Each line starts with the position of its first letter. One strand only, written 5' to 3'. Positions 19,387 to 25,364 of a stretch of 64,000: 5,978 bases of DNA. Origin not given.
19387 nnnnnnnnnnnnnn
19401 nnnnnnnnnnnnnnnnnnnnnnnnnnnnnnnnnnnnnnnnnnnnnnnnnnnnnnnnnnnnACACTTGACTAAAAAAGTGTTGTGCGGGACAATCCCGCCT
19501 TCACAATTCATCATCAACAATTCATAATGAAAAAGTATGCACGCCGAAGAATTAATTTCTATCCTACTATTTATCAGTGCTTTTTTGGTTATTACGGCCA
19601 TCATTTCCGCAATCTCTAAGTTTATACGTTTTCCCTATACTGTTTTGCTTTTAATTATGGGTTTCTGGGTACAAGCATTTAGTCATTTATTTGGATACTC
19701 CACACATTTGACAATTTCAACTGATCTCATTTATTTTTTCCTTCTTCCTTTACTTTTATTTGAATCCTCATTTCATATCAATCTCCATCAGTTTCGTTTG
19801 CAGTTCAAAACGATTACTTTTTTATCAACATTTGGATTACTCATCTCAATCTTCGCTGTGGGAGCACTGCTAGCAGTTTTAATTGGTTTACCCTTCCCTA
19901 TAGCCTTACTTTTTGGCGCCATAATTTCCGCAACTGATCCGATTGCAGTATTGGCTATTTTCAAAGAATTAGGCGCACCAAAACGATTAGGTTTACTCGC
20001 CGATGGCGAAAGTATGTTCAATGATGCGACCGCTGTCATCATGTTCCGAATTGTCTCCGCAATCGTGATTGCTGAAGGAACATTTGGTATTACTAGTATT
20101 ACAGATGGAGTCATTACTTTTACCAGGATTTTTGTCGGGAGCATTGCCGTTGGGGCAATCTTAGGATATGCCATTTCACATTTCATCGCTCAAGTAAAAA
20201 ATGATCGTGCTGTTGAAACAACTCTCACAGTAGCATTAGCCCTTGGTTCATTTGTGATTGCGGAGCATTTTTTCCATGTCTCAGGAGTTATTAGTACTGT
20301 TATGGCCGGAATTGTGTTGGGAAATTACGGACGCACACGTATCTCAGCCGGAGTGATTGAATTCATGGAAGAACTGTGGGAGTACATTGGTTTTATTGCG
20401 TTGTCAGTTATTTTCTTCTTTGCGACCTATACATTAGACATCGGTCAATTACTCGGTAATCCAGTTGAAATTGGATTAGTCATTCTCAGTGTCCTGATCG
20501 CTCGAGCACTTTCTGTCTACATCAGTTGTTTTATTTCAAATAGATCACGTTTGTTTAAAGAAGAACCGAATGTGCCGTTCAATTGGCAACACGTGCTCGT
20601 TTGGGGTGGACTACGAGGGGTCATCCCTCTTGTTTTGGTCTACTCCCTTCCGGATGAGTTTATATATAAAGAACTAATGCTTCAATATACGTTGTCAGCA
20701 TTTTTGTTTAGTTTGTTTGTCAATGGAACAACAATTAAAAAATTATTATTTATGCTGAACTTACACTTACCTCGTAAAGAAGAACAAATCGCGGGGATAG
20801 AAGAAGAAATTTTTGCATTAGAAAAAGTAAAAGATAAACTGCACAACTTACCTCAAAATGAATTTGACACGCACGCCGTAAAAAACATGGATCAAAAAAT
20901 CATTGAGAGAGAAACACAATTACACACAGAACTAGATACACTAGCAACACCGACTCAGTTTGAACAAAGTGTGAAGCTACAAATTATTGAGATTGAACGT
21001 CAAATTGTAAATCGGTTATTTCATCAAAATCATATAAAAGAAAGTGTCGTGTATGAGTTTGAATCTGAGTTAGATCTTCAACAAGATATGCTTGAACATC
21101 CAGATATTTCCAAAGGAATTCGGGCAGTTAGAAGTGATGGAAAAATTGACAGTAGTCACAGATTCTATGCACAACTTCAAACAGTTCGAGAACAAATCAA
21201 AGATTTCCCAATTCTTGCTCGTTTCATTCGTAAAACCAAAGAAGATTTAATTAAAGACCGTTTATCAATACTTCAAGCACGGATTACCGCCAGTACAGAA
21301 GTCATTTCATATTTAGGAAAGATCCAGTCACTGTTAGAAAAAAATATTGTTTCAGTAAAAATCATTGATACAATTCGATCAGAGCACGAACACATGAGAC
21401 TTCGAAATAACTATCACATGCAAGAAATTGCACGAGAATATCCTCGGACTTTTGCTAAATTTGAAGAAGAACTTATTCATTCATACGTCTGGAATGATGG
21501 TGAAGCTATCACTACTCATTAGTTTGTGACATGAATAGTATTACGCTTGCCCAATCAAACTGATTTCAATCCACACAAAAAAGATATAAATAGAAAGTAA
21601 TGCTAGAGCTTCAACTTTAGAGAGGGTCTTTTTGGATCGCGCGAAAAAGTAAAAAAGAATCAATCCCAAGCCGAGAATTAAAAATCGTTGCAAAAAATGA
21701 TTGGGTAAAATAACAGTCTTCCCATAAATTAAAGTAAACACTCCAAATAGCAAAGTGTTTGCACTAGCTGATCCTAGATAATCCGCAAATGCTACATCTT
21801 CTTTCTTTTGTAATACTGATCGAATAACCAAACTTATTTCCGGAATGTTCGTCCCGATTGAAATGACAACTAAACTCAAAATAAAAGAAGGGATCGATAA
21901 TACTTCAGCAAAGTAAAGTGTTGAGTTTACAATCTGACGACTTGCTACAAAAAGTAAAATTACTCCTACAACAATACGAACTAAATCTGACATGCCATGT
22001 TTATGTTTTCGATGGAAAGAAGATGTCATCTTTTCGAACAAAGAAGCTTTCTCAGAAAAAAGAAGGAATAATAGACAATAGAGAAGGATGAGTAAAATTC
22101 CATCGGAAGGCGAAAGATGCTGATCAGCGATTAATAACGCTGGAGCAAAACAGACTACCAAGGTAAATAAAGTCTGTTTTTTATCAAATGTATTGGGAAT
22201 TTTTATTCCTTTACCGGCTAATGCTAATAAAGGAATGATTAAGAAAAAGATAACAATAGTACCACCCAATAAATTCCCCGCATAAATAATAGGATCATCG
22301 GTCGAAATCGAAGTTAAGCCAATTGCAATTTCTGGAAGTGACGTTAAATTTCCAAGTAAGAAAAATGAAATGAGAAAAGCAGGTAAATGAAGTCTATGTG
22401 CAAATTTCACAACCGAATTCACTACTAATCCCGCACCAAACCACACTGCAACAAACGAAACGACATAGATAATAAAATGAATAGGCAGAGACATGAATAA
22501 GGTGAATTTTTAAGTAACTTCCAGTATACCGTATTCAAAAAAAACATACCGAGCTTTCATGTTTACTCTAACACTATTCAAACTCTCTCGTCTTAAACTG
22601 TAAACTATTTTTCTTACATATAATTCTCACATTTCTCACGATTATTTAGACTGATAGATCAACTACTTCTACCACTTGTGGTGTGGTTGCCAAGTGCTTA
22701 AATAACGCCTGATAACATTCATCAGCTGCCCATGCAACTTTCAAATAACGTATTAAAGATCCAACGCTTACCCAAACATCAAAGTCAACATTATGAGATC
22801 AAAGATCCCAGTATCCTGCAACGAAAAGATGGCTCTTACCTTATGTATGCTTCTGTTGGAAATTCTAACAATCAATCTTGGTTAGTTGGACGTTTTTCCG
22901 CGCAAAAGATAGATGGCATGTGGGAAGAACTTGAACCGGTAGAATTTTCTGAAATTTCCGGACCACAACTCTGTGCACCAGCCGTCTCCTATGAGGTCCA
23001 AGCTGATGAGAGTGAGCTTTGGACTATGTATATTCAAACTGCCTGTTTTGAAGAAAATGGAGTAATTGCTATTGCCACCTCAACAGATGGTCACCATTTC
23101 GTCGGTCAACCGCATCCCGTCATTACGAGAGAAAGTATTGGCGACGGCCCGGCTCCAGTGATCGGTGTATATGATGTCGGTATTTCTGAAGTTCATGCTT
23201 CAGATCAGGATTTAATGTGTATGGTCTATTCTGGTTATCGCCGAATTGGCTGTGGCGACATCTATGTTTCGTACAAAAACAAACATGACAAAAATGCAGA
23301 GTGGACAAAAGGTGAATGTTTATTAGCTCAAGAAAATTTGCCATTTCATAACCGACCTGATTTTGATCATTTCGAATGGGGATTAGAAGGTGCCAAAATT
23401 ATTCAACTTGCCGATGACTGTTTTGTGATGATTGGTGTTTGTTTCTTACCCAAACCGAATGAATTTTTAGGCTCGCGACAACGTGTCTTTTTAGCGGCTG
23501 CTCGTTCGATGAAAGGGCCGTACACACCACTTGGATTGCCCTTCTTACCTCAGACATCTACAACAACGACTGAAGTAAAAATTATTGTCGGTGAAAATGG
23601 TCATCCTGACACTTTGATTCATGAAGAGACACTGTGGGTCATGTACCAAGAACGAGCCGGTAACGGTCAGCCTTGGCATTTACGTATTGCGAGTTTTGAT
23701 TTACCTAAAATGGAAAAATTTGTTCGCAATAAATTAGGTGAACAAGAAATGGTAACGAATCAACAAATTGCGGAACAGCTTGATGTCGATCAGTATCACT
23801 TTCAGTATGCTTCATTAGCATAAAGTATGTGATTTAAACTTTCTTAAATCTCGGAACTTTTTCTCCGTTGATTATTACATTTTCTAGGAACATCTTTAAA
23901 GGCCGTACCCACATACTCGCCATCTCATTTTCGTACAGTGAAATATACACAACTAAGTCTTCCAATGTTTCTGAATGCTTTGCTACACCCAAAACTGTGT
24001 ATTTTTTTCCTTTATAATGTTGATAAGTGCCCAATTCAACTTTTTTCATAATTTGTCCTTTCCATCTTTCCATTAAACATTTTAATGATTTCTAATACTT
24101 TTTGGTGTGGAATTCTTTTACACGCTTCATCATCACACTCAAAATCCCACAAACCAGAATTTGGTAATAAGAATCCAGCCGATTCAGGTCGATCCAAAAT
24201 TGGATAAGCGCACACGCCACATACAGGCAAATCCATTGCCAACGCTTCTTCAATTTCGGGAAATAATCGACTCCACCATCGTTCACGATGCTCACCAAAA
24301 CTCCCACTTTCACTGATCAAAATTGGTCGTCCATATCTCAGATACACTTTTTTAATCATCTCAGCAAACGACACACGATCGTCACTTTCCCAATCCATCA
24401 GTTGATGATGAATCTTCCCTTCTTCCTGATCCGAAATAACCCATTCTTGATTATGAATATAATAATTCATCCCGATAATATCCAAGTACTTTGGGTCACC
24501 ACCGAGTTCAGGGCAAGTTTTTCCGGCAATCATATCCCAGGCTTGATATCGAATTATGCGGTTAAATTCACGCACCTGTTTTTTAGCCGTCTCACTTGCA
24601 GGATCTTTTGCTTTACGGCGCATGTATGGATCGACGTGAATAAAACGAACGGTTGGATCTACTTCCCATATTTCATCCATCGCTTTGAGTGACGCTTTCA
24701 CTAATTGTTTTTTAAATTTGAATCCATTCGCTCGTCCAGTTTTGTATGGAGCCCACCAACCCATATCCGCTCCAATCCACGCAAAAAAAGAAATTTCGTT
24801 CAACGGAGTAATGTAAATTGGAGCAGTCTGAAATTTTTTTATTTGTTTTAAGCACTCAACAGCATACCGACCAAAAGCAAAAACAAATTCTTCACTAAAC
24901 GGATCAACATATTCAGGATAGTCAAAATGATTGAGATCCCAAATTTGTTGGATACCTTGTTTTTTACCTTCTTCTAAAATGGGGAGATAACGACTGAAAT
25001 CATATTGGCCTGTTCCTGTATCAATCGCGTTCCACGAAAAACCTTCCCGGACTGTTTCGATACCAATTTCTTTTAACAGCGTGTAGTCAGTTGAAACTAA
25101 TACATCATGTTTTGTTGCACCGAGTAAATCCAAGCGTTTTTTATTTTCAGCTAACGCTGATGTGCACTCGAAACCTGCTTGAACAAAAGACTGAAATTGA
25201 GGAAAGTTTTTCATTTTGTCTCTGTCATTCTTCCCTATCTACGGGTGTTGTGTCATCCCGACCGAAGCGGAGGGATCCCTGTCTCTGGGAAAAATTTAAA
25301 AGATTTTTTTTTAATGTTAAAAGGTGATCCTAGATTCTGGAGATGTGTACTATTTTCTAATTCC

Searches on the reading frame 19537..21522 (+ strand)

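Call 16: search_protein_families(library=pfam, proteins=[window:19537-21522:+], max_evalue=0.00001)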
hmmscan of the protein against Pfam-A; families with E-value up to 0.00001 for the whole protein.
window:19537-21522:+ (661 aa): 1 family
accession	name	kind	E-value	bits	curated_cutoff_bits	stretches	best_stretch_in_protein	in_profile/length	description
PF00999.27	Na_H_Exchanger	-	8e-58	196.5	26.2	1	19-405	2-374/375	Sodium/hydrogen exchanger, transmembrane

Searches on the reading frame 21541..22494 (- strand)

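Call 91: search_protein_families(library=pfam, proteins=[window:21541-22494:-], max_evalue=0.001)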
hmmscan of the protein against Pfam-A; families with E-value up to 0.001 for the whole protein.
window:21541-22494:- (317 aa): 1 family
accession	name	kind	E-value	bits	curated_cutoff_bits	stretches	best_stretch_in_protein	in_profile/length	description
PF01699.29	Na_Ca_ex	-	1.6e-34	119.5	24.9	2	172-309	4-148/151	Sodium/calcium exchanger protein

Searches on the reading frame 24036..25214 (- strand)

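Call 17: search_protein_families(library=pfam, proteins=[window:24036-25214:-], max_evalue=0.00001)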
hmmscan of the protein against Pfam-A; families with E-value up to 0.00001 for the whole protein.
window:24036-25214:- (392 aa): 1 family
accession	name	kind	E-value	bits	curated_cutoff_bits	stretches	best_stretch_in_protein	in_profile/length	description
PF00232.24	Glyco_hydro_1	-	2.3e-10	39.9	22.6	1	40-219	60-240/453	Glycosyl hydrolase family 1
